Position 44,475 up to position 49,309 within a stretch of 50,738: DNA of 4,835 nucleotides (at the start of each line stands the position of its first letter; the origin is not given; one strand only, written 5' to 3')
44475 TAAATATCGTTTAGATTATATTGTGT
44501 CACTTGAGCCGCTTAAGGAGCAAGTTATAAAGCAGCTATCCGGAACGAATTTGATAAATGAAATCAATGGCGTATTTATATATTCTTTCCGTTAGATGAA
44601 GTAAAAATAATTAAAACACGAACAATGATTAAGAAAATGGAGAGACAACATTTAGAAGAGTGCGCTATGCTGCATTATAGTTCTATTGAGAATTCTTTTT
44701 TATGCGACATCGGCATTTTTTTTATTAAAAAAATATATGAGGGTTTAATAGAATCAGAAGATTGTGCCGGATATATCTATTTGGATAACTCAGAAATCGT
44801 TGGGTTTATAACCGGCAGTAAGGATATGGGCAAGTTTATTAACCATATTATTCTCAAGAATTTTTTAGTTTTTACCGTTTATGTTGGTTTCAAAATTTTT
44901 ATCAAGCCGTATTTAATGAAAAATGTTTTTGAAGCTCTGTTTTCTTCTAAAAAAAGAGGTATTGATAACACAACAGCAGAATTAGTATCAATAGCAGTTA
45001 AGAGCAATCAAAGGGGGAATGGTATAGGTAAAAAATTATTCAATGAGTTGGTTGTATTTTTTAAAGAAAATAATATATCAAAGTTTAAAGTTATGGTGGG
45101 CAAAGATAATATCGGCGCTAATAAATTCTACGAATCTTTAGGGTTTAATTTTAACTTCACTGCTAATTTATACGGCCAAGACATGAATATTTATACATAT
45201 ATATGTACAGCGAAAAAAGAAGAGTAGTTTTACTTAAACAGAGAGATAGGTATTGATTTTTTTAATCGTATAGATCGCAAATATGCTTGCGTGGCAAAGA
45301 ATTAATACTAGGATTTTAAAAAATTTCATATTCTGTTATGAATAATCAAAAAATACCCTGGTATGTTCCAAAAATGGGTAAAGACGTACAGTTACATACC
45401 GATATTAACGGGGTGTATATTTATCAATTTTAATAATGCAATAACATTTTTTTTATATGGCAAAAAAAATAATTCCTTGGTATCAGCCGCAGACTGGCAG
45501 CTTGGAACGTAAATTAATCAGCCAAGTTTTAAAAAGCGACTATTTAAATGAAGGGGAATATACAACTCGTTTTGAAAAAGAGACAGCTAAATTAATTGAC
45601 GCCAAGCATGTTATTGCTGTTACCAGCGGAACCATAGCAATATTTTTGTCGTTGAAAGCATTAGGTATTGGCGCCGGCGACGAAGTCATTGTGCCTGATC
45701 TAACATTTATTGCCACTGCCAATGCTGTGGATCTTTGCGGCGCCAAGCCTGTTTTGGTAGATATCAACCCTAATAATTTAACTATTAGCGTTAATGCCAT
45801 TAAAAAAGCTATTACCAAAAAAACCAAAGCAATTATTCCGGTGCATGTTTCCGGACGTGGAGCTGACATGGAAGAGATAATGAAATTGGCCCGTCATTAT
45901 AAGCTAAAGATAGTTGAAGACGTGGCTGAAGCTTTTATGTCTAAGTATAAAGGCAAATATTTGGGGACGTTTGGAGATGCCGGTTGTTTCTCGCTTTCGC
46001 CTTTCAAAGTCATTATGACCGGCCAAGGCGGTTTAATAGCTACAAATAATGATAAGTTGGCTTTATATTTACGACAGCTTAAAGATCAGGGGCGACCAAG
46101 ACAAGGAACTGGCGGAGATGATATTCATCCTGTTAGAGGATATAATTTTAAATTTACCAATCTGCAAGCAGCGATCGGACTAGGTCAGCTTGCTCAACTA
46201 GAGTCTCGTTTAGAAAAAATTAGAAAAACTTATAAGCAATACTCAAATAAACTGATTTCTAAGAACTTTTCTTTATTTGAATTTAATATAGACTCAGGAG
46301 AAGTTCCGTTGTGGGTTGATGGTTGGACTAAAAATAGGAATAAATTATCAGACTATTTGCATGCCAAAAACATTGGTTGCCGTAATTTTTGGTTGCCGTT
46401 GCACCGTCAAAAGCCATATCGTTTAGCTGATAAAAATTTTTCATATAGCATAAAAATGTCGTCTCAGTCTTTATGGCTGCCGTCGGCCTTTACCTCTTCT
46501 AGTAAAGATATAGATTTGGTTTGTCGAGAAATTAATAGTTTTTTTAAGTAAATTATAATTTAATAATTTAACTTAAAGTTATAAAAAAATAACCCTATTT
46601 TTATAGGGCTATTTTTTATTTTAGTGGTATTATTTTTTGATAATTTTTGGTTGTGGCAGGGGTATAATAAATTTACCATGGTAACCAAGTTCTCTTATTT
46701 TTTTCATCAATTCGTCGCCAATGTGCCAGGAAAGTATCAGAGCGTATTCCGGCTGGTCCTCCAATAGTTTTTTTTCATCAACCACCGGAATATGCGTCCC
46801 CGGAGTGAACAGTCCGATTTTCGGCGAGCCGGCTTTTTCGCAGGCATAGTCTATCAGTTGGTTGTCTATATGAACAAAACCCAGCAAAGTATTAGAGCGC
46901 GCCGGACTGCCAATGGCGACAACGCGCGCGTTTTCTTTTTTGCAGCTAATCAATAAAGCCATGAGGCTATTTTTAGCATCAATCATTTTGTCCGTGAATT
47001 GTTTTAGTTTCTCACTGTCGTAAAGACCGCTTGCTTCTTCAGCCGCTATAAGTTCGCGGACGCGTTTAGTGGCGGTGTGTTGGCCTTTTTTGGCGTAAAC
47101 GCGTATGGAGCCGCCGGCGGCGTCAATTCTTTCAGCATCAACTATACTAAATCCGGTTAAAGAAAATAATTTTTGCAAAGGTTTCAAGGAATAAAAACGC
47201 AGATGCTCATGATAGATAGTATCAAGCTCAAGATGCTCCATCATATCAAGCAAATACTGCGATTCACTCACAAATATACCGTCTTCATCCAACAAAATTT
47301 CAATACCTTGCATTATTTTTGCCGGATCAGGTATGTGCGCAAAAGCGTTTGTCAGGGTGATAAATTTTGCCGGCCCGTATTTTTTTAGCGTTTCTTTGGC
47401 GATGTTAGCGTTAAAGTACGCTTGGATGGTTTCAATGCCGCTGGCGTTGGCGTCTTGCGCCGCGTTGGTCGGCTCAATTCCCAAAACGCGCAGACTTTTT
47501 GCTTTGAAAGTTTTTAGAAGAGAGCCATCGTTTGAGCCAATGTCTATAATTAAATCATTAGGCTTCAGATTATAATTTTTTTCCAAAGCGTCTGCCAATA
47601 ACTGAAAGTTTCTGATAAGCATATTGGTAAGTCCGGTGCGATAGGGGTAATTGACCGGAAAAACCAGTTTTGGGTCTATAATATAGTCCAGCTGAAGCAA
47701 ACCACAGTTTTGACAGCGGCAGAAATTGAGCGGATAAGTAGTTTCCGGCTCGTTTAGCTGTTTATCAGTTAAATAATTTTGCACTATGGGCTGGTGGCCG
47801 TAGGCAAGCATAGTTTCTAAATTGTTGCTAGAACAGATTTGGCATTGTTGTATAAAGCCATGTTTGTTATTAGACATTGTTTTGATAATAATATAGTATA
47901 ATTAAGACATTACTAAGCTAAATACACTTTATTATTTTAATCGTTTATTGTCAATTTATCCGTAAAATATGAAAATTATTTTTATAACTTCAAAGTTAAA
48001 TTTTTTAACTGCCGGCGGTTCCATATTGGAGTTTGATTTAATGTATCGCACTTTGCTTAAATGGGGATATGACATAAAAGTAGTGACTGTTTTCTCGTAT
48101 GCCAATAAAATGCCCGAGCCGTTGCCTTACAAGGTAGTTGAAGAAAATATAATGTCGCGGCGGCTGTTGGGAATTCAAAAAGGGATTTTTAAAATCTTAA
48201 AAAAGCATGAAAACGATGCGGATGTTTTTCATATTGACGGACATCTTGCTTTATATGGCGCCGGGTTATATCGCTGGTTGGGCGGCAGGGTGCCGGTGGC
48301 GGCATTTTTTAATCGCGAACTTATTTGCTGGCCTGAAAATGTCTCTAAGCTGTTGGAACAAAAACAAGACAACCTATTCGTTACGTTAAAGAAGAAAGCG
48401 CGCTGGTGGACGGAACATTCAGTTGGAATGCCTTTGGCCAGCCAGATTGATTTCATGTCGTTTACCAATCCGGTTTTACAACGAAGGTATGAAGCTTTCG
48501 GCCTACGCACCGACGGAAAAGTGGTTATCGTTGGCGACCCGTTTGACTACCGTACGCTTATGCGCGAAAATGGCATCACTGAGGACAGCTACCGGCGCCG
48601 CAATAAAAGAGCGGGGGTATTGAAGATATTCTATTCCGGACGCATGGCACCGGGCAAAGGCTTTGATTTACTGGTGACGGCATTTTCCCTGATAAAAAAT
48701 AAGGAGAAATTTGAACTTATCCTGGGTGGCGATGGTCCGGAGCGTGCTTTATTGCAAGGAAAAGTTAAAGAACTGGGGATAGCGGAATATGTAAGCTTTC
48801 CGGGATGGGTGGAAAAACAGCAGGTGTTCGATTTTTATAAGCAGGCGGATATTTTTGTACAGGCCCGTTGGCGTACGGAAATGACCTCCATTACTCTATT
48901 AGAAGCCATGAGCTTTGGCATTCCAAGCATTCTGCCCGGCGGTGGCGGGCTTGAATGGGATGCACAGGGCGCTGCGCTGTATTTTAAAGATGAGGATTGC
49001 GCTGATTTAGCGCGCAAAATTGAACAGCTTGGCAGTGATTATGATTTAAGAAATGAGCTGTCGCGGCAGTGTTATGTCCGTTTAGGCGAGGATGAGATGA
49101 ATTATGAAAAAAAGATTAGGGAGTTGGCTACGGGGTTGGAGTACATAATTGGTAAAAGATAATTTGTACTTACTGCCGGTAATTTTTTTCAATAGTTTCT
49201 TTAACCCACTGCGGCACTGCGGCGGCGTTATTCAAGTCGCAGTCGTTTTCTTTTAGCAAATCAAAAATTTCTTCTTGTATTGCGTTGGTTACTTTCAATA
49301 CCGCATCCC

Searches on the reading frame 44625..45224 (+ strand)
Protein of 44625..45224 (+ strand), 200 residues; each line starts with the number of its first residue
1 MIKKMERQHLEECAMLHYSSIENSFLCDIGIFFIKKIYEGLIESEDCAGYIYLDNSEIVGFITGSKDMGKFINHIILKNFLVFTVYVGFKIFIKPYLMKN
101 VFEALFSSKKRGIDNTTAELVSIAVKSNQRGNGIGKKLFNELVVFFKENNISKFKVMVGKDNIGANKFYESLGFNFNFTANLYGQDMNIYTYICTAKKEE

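Call 7: search_protein_families(library=pfam, proteins=[window:44625-45224:+], max_evalue=0.1)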
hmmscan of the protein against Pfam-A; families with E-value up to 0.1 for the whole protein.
window:44625-45224:+ (200 aa): 5 families
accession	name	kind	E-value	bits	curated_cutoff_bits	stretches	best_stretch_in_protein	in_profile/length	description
PF00583.31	Acetyltransf_1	-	2.9e-14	53.8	20.7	1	41-174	24-116/116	Acetyltransferase (GNAT) family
PF13508.13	Acetyltransf_7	-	2.2e-10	41.2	27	1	116-174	26-82/84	Acetyltransferase (GNAT) domain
PF13673.13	Acetyltransf_10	-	8e-10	39.2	23.6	1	119-175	53-108/128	Acetyltransferase (GNAT) domain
PF13420.13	Acetyltransf_4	-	2.3e-05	24.9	24.3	1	116-177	74-137/155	Acetyltransferase (GNAT) domain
PF08445.16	FR47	-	0.00016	22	22.1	1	115-176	19-79/86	FR47-like protein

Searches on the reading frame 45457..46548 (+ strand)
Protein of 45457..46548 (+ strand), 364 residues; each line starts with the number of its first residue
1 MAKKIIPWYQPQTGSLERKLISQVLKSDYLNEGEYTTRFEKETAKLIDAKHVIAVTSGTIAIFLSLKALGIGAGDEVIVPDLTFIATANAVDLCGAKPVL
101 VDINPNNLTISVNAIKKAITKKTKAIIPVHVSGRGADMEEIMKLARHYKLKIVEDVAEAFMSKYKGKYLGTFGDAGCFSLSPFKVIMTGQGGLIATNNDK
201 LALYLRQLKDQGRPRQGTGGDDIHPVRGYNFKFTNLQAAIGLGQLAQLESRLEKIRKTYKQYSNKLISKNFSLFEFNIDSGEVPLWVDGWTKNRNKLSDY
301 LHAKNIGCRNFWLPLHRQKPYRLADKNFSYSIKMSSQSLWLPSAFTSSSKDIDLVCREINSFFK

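Call 7: search_protein_families(library=pfam, proteins=[window:45457-46548:+], max_evalue=0.1)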
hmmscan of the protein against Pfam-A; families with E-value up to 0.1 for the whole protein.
window:45457-46548:+ (364 aa): 7 families
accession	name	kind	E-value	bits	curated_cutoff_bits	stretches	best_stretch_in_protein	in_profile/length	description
PF01041.23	DegT_DnrJ_EryC1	-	7.5e-97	325.2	19.8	1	15-359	5-359/360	DegT/DnrJ/EryC1/StrS aminotransferase family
PF00155.27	Aminotran_1_2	-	1.7e-09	37.8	19.7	1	37-151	45-181/361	Aminotransferase class I and II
PF01053.26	Cys_Met_Meta_PP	-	1.5e-08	34.1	27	1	36-164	54-180/381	Cys/Met metabolism PLP-dependent enzyme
PF00266.25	Aminotran_5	-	2.2e-06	27.4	21.5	1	38-162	47-182/371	Aminotransferase class-V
PF01212.27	Beta_elim_lyase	-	3.4e-06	27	27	1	31-210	29-225/288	Beta-eliminating lyase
PF01276.26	OKR_DC_1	-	0.033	13.4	27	1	39-122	71-163/417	Orn/Lys/Arg decarboxylase, major domain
PF11534.13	HTHP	-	0.046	14.5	25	0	36-61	40-65/72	Hexameric tyrosine-coordinated heme protein (HTHP)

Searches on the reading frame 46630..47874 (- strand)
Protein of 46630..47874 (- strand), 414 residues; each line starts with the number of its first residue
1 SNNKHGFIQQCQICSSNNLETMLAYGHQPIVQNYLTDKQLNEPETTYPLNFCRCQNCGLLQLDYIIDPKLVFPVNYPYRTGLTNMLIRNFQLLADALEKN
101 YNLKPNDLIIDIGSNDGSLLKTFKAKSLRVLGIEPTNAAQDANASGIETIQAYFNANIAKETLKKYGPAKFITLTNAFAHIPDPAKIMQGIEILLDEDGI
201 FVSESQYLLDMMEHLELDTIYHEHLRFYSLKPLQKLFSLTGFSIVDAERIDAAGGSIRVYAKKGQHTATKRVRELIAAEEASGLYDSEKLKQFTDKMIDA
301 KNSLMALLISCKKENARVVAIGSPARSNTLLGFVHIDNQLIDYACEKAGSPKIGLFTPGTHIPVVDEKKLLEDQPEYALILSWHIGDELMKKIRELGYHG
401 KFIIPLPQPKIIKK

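Call 54: search_protein_families(library=pfam, proteins=[window:46630-47874:-], max_evalue=0.001)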
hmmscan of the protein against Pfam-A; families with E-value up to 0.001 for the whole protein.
window:46630-47874:- (414 aa): 5 families
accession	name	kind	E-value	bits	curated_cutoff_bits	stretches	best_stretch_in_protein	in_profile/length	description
PF08484.17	Methyltransf_14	-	1.1e-43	149.2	23.5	1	253-407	3-160/160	C-methyltransferase C-terminal domain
PF08421.16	Methyltransf_13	-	1.7e-17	63.8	31.3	1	11-72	1-62/62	Putative zinc binding domain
PF13489.12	Methyltransf_23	-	3.7e-16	59.7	27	1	90-245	6-162/164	Methyltransferase domain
PF08242.18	Methyltransf_12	-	0.00013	23.1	30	1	110-201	1-98/98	Methyltransferase domain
PF13847.12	Methyltransf_31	-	0.00067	19.8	27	0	139-207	48-113/145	Methyltransferase domain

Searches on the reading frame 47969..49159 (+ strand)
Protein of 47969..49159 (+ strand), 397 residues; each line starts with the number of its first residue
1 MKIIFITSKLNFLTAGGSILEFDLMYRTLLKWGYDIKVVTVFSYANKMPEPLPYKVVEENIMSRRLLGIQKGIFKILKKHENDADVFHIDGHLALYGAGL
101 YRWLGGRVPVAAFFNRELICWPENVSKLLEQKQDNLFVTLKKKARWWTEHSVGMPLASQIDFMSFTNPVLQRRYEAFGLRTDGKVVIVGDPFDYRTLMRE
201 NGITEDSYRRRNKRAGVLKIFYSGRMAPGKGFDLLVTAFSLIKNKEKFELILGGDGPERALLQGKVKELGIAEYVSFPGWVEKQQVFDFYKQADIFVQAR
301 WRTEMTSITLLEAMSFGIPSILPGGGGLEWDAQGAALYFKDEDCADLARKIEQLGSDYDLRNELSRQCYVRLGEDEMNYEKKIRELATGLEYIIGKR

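Call 54: search_protein_families(library=pfam, proteins=[window:47969-49159:+], max_evalue=0.001)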
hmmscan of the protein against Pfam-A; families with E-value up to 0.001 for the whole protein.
window:47969-49159:+ (397 aa): 3 families
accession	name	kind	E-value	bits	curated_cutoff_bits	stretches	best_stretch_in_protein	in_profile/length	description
PF00534.26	Glycos_transf_1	-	1e-24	87.4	26.4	1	212-367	10-168/172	Glycosyl transferases group 1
PF13692.12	Glyco_trans_1_4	-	3.8e-23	82.8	27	1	219-356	3-141/142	Glycosyl transferases group 1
PF13524.12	Glyco_trans_1_2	-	2e-05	25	25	1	274-386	28-142/144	Glycosyl transferase-like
